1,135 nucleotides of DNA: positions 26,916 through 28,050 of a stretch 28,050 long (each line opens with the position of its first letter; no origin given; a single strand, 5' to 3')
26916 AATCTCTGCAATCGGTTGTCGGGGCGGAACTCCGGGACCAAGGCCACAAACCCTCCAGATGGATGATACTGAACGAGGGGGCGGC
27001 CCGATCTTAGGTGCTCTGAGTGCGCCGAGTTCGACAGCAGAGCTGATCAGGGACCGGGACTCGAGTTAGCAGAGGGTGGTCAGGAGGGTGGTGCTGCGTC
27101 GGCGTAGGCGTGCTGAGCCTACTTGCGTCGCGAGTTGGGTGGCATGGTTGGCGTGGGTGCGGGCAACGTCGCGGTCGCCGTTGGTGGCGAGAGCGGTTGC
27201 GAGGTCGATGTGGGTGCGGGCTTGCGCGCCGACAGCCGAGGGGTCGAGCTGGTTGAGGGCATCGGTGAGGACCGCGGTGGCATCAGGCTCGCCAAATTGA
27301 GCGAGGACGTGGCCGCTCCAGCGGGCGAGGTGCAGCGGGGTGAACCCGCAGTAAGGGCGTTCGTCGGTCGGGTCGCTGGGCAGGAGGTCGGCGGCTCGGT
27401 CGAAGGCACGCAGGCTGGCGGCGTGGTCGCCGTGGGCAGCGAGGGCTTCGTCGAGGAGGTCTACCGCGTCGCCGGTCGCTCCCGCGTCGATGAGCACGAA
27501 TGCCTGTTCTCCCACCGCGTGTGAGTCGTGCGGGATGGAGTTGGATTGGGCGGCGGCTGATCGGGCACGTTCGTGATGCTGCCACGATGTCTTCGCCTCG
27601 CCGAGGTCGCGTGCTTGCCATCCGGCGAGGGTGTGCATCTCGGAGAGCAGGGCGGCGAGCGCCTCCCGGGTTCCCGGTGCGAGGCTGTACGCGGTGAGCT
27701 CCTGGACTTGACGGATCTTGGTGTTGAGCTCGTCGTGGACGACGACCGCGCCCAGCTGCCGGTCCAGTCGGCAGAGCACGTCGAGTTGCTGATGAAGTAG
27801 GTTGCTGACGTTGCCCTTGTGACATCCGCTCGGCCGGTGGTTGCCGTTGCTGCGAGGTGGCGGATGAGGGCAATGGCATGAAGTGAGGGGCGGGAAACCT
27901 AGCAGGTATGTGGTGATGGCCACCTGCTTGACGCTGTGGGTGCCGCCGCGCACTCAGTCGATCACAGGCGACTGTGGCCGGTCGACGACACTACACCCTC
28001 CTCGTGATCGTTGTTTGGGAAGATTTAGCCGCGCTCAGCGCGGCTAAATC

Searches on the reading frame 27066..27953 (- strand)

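Call 45: search_protein_families(library=pfam, proteins=[window:27066-27953:-], max_evalue=0.001)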
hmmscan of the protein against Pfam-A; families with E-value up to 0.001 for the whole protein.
window:27066-27953:- (295 aa): 2 families
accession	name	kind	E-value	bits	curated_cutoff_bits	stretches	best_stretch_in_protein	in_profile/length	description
PF07719.23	TPR_2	-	0.00021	21.6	27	0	170-193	10-33/34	Tetratricopeptide repeat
PF13428.12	TPR_14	-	0.0008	20.3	23.5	0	164-195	4-35/44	Tetratricopeptide repeat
